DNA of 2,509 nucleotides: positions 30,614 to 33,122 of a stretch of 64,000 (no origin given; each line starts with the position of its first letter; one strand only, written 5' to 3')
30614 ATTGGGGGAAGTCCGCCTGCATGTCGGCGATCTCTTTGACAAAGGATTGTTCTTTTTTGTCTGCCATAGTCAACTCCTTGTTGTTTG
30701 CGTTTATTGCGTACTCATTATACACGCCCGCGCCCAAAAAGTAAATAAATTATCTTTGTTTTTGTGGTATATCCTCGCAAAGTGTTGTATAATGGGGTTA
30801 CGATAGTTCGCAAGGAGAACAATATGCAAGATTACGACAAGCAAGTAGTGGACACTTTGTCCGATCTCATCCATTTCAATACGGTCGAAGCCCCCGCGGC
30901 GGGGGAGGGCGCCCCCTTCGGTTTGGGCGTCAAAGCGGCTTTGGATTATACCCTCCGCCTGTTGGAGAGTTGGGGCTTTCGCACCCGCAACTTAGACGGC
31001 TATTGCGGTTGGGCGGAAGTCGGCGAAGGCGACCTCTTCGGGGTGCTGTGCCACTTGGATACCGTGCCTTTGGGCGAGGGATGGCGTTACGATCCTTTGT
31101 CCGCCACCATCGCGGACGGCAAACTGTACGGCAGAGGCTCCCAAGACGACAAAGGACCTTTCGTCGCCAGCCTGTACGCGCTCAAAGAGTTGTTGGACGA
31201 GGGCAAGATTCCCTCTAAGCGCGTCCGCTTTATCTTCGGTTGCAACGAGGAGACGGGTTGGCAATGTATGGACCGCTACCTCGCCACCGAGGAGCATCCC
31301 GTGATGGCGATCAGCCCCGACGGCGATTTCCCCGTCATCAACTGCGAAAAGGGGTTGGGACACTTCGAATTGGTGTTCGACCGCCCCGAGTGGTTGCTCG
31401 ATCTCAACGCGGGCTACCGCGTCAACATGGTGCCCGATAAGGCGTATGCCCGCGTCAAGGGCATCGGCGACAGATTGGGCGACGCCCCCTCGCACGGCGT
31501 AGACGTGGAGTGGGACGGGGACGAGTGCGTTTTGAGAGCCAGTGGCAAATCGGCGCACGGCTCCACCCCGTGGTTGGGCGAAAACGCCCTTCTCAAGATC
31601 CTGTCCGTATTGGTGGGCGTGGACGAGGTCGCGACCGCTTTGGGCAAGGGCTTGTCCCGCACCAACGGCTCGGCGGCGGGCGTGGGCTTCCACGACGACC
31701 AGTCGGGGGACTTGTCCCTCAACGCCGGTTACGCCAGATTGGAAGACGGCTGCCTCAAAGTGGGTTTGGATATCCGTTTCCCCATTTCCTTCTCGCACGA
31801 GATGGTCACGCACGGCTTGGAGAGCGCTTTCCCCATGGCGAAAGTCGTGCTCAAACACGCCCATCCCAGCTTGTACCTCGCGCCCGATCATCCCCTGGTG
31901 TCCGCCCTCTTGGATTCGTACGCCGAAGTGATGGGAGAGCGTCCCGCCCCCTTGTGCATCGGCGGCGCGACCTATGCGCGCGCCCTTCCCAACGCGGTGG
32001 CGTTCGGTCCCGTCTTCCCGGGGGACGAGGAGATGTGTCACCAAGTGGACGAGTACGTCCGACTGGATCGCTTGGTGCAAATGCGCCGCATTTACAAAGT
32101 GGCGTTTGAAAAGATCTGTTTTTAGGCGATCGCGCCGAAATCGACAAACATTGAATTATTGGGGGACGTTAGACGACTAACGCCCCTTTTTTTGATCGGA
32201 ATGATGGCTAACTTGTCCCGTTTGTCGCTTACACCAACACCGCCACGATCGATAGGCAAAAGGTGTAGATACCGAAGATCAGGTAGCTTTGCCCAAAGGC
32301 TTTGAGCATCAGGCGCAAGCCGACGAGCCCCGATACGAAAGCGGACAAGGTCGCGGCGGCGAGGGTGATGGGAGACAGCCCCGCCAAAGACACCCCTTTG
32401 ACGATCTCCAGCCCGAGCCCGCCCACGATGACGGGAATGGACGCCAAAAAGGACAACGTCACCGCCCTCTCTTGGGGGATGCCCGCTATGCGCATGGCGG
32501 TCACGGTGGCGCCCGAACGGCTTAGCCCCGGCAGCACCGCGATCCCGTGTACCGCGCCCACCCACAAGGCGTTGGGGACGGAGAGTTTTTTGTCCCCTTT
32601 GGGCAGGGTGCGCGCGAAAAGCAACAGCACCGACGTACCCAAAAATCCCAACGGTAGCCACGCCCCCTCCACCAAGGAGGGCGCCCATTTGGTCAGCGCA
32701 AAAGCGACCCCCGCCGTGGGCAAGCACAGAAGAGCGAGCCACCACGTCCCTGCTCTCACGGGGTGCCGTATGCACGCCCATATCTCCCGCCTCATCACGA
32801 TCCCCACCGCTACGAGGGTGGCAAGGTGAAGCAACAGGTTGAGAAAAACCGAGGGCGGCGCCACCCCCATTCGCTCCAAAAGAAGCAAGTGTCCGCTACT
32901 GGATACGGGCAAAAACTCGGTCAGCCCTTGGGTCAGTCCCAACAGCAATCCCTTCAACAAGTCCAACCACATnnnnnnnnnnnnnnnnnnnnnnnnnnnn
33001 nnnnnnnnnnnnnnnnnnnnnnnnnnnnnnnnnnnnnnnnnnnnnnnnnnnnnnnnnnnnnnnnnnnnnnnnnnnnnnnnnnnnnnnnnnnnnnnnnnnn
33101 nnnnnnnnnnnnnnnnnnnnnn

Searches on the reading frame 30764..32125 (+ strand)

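Call 29: search_protein_families(library=pfam, proteins=[window:30764-32125:+], max_evalue=0.001)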
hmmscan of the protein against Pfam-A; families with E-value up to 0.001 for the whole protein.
window:30764-32125:+ (453 aa): 1 family
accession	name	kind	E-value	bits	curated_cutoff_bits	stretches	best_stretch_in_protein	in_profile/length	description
PF01546.33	Peptidase_M20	-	8.4e-28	98.1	24.6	1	96-446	4-202/206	Peptidase family M20/M25/M40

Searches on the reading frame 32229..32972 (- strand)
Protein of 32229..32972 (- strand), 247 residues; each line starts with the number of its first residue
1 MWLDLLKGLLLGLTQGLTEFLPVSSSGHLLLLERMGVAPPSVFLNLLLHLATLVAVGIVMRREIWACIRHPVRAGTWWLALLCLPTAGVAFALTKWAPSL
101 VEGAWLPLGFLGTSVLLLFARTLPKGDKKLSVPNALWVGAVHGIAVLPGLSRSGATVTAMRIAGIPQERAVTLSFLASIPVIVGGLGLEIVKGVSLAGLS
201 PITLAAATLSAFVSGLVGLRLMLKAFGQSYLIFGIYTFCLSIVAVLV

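Call 29: search_protein_families(library=pfam, proteins=[window:32229-32972:-], max_evalue=0.001)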
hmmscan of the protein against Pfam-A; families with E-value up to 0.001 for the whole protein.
window:32229-32972:- (247 aa): 1 family
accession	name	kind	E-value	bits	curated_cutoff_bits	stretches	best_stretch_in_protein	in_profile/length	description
PF02673.24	BacA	-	1.5e-45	156.4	33.4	1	9-243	2-257/257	Bacitracin resistance protein BacA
